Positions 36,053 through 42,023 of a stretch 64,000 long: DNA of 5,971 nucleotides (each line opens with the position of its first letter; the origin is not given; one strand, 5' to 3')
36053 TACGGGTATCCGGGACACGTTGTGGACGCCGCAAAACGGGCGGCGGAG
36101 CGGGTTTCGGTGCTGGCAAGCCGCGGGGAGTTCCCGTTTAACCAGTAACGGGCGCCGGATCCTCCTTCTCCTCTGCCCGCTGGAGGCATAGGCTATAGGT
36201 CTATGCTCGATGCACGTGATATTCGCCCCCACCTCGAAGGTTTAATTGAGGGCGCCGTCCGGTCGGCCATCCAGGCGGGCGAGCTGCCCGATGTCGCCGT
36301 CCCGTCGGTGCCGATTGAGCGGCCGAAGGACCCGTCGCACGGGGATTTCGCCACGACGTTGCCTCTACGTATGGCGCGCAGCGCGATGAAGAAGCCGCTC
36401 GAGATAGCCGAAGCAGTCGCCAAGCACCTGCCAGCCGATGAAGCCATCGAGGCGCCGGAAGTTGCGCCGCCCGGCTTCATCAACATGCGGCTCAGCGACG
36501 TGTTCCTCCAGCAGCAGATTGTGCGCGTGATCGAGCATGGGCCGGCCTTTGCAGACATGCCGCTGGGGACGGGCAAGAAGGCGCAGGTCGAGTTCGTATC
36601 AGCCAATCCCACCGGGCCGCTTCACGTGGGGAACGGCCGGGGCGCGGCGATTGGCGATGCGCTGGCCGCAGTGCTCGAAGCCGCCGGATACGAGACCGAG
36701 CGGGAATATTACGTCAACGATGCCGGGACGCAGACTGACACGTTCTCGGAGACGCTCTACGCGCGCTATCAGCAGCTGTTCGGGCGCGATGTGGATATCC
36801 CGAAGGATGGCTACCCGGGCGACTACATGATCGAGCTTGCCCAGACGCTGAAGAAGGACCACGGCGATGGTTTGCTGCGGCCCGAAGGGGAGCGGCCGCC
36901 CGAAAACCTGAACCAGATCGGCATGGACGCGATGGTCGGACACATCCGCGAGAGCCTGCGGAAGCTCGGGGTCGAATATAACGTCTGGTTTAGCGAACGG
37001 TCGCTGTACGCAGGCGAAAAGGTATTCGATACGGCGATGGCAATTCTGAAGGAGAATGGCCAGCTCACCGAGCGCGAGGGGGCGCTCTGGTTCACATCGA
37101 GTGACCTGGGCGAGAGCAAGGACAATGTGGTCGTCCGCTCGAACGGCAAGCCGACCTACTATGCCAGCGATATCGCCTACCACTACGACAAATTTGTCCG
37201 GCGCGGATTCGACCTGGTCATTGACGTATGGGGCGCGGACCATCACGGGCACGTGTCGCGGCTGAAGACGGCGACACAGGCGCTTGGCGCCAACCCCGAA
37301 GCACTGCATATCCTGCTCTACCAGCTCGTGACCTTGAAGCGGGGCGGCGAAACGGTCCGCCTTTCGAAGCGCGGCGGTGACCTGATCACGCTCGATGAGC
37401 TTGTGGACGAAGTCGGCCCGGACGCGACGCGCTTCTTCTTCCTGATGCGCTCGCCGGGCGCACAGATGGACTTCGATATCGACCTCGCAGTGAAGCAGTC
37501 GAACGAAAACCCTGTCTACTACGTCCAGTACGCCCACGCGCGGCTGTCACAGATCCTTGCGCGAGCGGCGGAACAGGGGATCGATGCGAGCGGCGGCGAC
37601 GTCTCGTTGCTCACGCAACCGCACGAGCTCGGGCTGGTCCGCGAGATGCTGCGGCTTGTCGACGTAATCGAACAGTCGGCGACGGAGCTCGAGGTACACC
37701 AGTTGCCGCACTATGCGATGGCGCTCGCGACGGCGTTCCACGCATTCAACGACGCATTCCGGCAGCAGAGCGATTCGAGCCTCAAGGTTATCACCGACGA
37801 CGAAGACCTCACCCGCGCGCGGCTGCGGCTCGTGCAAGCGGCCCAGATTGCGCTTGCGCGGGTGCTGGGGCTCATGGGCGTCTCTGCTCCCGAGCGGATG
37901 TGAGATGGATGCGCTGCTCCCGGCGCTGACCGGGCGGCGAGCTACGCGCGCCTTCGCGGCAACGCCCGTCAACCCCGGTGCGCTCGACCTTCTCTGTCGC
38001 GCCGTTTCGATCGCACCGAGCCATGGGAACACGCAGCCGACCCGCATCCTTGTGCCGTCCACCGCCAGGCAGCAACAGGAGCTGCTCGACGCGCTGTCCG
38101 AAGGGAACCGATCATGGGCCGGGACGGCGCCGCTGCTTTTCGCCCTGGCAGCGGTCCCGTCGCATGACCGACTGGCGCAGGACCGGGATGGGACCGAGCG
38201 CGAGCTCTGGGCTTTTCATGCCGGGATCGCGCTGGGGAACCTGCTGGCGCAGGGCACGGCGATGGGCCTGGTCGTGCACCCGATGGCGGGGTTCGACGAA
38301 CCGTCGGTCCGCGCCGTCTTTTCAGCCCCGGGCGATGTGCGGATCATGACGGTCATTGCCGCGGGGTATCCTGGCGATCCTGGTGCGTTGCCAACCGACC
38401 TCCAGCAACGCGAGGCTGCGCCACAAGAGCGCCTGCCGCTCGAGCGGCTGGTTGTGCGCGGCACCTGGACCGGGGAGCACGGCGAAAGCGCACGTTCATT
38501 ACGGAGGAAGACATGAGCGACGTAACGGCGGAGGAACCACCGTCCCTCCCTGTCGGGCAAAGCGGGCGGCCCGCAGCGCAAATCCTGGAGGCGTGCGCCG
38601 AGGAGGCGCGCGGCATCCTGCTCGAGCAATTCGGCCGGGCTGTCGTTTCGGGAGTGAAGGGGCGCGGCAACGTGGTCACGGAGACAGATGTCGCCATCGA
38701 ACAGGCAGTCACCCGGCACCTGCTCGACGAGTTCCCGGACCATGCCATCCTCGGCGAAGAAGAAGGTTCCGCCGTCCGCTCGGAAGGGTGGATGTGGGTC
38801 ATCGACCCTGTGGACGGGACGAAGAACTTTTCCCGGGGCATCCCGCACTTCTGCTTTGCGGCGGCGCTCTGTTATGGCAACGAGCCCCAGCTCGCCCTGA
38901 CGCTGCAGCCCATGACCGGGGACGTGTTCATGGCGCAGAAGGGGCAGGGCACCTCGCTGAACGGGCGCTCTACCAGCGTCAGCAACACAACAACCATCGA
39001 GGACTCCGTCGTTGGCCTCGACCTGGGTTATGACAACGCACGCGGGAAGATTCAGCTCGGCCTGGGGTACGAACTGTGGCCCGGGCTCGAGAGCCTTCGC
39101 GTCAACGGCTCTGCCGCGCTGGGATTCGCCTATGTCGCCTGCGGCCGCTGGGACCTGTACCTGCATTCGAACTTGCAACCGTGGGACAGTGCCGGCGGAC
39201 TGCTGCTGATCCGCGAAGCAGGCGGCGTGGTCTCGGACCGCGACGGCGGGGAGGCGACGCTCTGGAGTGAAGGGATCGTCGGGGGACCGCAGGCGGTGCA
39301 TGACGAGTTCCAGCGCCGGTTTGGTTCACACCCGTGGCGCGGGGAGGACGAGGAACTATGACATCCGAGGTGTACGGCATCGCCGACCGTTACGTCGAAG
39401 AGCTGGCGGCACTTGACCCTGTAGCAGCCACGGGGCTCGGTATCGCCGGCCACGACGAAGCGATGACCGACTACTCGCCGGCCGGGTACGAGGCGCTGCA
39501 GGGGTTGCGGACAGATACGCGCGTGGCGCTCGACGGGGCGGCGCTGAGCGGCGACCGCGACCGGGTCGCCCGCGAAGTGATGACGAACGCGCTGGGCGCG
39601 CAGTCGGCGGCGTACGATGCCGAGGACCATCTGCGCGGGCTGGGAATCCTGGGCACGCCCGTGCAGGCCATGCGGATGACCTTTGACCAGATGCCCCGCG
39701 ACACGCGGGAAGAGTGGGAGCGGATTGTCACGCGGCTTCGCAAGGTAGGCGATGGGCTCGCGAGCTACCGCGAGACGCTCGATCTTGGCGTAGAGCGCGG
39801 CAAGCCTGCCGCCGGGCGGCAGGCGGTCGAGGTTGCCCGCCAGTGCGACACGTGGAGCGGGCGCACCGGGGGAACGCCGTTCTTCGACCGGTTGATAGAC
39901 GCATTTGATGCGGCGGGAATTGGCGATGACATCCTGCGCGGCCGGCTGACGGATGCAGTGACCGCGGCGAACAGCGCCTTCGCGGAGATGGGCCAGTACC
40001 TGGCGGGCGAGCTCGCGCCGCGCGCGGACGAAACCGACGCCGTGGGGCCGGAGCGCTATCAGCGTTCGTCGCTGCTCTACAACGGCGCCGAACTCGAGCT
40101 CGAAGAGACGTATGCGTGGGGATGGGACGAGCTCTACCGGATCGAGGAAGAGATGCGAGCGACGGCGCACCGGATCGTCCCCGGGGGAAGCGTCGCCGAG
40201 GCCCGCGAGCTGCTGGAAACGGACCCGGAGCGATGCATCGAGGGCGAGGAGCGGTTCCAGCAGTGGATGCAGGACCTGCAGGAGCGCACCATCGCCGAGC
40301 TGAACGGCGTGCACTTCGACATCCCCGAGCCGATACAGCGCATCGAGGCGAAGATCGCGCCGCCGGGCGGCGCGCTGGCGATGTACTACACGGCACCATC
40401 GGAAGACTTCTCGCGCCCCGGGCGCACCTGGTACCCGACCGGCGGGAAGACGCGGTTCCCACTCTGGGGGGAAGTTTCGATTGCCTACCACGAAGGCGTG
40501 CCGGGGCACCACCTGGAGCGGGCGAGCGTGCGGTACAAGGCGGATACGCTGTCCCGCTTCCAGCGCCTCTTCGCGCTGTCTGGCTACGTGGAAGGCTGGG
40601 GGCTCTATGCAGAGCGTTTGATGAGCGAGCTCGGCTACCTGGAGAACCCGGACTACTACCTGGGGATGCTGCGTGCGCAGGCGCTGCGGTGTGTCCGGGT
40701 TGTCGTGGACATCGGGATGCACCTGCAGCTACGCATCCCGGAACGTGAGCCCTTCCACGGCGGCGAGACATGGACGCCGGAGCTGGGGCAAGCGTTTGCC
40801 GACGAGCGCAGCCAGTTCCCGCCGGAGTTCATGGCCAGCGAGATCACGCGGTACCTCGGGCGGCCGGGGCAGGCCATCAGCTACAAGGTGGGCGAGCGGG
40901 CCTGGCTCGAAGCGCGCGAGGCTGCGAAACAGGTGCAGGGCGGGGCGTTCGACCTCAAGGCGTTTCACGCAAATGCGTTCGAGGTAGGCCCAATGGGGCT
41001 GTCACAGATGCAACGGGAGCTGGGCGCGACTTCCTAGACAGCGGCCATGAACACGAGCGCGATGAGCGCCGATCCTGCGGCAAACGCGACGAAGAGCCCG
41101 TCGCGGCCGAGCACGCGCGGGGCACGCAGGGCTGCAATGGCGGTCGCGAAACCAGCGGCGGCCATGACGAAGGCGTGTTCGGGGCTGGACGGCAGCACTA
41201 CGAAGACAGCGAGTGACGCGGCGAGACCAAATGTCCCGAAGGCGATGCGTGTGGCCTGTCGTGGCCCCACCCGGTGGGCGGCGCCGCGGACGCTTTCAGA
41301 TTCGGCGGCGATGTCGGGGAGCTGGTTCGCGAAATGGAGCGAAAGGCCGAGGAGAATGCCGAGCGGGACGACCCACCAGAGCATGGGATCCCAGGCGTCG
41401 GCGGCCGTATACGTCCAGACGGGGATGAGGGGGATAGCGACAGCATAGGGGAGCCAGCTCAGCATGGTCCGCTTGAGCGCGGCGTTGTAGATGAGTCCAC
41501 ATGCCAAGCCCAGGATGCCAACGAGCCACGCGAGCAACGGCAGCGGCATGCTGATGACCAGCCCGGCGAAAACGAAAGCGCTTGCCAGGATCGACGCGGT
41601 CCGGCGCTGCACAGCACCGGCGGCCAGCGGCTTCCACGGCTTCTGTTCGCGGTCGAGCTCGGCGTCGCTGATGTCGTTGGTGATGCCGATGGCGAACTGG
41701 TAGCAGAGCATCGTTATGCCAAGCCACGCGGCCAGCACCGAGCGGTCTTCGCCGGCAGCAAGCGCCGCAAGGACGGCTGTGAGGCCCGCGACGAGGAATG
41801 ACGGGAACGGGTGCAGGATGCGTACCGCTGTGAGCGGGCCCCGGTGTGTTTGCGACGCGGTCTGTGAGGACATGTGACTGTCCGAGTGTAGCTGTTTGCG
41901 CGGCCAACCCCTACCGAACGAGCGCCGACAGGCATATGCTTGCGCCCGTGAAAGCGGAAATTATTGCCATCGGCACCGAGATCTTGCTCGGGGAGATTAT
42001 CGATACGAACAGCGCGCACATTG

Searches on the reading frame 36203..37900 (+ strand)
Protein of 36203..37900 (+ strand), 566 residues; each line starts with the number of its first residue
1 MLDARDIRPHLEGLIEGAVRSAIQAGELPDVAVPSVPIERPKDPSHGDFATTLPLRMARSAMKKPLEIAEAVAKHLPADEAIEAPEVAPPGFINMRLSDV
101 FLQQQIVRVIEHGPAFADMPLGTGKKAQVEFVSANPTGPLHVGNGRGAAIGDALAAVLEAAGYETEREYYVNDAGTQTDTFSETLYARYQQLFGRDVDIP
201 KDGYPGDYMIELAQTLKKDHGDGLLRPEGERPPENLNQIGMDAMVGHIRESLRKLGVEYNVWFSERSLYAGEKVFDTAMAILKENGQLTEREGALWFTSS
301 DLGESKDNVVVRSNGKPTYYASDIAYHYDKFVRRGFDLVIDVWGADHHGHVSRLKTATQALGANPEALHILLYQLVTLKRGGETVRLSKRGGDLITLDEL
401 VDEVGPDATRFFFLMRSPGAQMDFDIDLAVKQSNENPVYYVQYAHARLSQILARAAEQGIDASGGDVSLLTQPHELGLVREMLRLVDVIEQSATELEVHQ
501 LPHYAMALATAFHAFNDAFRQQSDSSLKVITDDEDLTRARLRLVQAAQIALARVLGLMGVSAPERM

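Call 37: find_encoding_contigs(protein=window:36203-37900:+, flank=10000, max_places=1)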
Protein window:36203-37900:+ (566 aa): no gene with exactly this product is on record in the collection.

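Call 42: search_protein_families(library=pfam, proteins=[window:36203-37900:+], max_evalue=0.00001)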
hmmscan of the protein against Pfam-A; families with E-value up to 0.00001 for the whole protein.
window:36203-37900:+ (566 aa): 4 families
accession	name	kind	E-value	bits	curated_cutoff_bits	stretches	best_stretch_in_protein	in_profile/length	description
PF05746.21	DALR_1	-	4.6e-25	88.4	22.3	1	441-566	1-117/117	DALR anticodon binding domain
PF03485.21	Arg_tRNA_synt_N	-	3.7e-20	72.7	21.5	1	16-97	4-85/85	Arginyl tRNA synthetase N terminal domain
PF00750.26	tRNA-synt_1d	-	1.3e-19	70.8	23.3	2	244-405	139-299/349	tRNA synthetases class I (R), catalytic domain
PF01921.24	tRNA-synt_1f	-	3.8e-06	26.5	27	0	341-433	238-328/360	tRNA synthetases class I (K)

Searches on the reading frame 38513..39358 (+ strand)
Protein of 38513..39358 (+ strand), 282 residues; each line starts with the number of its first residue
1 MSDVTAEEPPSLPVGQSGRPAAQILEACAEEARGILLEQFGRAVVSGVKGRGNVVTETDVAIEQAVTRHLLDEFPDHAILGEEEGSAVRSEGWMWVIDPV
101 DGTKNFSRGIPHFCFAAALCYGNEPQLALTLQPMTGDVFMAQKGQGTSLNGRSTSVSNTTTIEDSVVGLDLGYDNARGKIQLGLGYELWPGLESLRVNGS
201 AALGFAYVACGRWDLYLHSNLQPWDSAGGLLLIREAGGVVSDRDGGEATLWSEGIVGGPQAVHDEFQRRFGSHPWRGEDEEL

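Call 42: search_protein_families(library=pfam, proteins=[window:38513-39358:+], max_evalue=0.00001)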
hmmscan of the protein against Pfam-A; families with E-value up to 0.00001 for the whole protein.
window:38513-39358:+ (282 aa): 1 family
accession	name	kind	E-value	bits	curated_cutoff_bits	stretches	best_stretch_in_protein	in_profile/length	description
PF00459.30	Inositol_P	-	7e-53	180.3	27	1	24-265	8-260/271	Inositol monophosphatase family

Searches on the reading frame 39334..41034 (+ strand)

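Call 43: search_protein_families(library=pfam, proteins=[window:39334-41034:+], max_evalue=0.00001)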
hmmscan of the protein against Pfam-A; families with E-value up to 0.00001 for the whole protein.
window:39334-41034:+ (567 aa): 1 family
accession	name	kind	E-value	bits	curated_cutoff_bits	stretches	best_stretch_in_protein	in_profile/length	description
PF05960.17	DUF885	-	2.8e-134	450.1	32.4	1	29-562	1-531/532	Bacterial protein of unknown function (DUF885)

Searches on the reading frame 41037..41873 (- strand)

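Call 43: search_protein_families(library=pfam, proteins=[window:41037-41873:-], max_evalue=0.00001)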
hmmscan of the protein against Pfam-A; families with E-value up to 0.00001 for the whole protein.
window:41037-41873:- (279 aa): 1 family
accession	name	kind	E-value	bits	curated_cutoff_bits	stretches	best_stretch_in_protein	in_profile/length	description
PF01040.23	UbiA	-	6.1e-24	85.1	34.2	1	32-251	5-229/250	UbiA prenyltransferase family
